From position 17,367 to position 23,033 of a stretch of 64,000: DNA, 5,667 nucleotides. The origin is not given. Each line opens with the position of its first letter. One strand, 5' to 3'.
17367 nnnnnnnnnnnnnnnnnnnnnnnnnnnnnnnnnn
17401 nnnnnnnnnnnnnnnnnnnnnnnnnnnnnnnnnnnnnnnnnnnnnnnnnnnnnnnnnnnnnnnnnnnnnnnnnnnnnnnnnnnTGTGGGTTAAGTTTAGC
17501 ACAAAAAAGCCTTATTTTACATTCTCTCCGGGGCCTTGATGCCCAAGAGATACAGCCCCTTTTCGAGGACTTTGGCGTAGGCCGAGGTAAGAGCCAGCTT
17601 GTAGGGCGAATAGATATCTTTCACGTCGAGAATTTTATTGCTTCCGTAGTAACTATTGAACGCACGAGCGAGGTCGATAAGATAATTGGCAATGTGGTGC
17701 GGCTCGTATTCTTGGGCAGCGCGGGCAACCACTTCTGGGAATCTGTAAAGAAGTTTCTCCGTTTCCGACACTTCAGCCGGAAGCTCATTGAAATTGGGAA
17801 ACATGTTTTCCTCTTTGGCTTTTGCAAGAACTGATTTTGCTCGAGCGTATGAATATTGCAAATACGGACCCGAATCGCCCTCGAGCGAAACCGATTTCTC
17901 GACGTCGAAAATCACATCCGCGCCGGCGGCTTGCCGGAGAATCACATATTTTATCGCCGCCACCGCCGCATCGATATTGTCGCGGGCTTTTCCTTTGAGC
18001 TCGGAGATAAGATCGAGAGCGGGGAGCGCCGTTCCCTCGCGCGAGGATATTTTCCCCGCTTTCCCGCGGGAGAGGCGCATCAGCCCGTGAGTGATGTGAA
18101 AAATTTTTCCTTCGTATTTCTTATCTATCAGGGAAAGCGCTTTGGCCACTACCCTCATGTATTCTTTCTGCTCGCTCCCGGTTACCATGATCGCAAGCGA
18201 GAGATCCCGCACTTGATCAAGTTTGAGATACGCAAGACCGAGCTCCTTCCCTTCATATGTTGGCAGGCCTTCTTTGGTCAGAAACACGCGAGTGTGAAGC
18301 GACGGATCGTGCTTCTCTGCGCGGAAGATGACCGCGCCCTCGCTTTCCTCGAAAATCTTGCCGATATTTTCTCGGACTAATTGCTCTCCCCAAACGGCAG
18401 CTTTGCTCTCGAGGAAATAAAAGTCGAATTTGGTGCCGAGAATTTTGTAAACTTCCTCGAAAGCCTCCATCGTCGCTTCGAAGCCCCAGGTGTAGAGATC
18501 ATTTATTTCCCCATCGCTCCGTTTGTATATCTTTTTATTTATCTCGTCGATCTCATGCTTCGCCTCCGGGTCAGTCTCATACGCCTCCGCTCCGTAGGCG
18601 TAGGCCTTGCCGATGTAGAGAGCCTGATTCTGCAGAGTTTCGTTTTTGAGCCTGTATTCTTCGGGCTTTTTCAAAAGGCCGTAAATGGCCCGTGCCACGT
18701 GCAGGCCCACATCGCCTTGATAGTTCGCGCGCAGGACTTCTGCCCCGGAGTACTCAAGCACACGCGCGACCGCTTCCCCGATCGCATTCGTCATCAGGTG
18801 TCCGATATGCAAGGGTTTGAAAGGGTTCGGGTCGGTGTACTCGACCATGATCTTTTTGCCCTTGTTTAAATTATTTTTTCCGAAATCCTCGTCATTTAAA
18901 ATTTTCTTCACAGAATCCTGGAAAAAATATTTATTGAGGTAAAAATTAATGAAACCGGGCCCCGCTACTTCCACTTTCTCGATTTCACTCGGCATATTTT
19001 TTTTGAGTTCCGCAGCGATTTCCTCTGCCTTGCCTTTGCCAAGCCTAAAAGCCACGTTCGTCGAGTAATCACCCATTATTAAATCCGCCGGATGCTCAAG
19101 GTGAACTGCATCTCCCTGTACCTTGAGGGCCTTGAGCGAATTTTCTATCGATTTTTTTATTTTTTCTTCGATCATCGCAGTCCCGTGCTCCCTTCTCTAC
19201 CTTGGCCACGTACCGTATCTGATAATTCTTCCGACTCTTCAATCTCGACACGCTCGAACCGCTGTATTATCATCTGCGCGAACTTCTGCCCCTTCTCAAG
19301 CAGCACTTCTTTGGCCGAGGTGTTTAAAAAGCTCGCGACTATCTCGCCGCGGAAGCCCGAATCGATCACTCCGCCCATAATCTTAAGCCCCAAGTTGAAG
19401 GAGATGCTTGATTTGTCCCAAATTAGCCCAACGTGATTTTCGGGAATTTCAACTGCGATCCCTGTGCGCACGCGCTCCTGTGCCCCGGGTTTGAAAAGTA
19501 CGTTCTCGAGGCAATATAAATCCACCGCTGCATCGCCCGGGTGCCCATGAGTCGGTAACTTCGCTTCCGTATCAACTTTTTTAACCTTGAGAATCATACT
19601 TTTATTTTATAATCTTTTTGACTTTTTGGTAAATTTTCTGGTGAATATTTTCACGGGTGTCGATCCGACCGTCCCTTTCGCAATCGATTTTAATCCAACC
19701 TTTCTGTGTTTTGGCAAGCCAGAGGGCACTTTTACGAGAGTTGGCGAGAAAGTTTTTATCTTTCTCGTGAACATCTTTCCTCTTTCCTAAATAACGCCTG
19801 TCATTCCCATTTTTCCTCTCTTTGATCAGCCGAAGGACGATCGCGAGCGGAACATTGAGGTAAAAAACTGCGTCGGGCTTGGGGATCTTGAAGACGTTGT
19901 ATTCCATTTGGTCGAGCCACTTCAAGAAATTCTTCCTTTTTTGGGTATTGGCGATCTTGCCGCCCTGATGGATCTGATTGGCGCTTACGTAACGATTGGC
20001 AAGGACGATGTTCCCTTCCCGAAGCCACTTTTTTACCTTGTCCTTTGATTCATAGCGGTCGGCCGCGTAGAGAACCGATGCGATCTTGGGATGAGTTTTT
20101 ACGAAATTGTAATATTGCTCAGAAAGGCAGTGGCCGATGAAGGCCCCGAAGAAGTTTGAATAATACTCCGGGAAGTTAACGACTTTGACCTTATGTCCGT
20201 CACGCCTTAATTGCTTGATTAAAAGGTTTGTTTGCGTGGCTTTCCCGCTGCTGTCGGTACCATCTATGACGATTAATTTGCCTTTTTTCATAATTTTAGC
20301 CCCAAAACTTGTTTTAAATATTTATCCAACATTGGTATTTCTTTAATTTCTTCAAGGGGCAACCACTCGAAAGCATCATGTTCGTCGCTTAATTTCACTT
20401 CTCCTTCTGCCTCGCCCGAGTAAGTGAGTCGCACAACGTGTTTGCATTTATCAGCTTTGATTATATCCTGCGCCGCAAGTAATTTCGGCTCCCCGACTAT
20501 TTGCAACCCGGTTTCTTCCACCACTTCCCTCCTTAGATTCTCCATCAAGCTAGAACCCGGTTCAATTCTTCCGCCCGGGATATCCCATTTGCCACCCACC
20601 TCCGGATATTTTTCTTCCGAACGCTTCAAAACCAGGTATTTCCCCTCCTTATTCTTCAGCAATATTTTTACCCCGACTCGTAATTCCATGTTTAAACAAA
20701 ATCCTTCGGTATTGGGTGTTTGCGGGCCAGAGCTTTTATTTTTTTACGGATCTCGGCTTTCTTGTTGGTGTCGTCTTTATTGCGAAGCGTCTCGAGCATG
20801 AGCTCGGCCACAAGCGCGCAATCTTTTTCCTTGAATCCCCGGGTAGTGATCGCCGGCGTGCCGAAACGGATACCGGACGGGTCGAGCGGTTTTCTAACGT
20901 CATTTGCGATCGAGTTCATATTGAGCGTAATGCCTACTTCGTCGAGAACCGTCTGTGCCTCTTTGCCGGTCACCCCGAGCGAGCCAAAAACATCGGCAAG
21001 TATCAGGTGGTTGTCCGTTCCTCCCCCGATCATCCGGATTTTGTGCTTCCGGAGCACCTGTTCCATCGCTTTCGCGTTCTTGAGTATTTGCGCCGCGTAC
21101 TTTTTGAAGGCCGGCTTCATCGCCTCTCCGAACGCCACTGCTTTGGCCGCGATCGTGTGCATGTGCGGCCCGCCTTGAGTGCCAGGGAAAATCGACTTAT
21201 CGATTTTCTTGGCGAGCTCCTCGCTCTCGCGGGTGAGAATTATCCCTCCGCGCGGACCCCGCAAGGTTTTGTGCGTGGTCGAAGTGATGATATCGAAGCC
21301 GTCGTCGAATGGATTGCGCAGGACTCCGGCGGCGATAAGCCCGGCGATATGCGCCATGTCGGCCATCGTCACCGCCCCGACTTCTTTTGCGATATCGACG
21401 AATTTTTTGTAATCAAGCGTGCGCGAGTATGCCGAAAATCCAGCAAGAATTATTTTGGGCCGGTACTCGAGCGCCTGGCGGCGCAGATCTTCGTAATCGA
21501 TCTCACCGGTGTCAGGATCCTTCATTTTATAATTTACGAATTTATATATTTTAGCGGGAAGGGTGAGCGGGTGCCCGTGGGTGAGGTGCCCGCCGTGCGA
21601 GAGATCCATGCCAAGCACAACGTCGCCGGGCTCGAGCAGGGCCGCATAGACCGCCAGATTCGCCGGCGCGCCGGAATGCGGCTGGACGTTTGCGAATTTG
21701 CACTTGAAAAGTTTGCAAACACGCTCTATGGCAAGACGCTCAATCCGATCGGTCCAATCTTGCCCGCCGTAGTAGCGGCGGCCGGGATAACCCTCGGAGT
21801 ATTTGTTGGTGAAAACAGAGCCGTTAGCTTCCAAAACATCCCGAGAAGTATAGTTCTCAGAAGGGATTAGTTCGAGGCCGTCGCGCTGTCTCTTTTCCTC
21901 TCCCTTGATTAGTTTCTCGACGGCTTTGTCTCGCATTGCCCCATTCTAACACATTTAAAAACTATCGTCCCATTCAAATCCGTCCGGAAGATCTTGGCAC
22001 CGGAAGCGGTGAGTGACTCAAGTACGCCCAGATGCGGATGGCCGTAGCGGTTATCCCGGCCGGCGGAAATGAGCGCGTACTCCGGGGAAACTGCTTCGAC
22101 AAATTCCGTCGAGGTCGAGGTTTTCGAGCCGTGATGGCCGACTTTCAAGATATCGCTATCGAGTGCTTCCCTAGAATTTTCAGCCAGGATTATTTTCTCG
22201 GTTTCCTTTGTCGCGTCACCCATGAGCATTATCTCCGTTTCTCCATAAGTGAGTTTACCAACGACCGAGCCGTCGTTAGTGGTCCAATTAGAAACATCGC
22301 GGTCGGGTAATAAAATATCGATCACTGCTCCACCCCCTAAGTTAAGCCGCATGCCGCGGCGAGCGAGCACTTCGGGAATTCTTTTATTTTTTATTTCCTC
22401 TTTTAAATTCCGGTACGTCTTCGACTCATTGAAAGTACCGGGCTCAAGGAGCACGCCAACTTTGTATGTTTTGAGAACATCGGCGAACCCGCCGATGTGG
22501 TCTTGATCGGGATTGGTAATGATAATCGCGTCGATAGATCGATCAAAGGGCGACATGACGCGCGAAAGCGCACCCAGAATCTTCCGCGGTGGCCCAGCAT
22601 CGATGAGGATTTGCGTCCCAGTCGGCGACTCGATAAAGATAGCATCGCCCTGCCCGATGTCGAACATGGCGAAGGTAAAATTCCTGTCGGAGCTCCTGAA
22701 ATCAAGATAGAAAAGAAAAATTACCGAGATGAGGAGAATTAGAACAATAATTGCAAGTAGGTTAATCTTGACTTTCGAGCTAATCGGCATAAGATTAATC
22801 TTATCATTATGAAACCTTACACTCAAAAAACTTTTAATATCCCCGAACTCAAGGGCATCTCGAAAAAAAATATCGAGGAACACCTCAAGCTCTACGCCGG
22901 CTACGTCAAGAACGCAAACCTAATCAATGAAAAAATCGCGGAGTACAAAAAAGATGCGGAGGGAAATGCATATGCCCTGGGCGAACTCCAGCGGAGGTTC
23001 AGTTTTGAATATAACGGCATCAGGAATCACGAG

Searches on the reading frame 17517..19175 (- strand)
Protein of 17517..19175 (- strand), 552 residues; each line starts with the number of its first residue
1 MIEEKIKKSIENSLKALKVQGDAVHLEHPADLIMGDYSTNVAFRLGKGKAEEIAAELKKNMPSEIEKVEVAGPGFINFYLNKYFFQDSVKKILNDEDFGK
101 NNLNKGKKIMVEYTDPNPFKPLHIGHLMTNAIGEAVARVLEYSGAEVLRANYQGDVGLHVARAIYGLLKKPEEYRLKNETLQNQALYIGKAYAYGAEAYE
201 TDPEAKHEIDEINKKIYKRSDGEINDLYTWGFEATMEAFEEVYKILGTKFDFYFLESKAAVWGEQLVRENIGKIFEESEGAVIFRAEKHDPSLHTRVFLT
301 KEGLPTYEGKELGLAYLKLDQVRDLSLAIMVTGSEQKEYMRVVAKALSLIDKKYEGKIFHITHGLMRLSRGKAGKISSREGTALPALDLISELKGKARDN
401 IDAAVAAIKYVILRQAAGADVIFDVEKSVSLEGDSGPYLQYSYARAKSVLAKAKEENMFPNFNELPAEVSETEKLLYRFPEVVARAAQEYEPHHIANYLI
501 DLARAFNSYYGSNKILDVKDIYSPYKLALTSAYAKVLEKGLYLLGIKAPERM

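Call 8: search_protein_families(library=pfam, proteins=[window:17517-19175:-], max_evalue=0.001)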
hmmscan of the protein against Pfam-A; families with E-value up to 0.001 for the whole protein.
window:17517-19175:- (552 aa): 3 families
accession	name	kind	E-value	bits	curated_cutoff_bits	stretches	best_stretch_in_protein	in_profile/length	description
PF05746.21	DALR_1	-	3.8e-29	101.6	22.3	1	439-552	1-117/117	DALR anticodon binding domain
PF00750.26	tRNA-synt_1d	-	2e-24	86.6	23.3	1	89-402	2-307/349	tRNA synthetases class I (R), catalytic domain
PF03485.21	Arg_tRNA_synt_N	-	2.1e-16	60.7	21.5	1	5-80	2-85/85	Arginyl tRNA synthetase N terminal domain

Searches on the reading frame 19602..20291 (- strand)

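Call 8: search_protein_families(library=pfam, proteins=[window:19602-20291:-], max_evalue=0.001)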
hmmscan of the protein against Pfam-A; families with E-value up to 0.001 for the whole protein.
window:19602-20291:- (229 aa): 2 families
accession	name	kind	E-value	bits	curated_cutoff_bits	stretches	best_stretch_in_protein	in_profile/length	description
PF02223.23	Thymidylate_kin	-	9.2e-20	71.5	27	1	9-205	1-175/185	Thymidylate kinase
PF01712.25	dNK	-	1.7e-08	34.9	27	1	7-229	1-203/203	Deoxynucleoside kinase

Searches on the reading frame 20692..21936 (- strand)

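Call 8: search_protein_families(library=pfam, proteins=[window:20692-21936:-], max_evalue=0.001)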
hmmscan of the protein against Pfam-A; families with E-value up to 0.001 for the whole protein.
window:20692-21936:- (414 aa): 3 families
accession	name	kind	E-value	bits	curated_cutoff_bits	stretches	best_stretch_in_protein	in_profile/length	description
PF00464.25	SHMT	-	1.8e-155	517.9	27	1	2-379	4-398/399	Serine hydroxymethyltransferase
PF00155.27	Aminotran_1_2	-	1.5e-09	38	19.7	1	71-305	49-300/361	Aminotransferase class I and II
PF01053.26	Cys_Met_Meta_PP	-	0.00048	19.2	27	1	72-248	60-225/381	Cys/Met metabolism PLP-dependent enzyme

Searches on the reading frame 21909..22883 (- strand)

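Call 8: search_protein_families(library=pfam, proteins=[window:21909-22883:-], max_evalue=0.001)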
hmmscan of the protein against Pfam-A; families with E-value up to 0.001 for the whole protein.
window:21909-22883:- (324 aa): 2 families
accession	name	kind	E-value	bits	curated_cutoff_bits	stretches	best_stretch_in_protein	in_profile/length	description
PF00753.33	Lactamase_B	-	7.9e-16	59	22.7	1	77-275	4-195/196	Metallo-beta-lactamase superfamily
PF12706.13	Lactamase_B_2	-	2.8e-05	24.2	27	1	90-144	1-60/200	Beta-lactamase superfamily domain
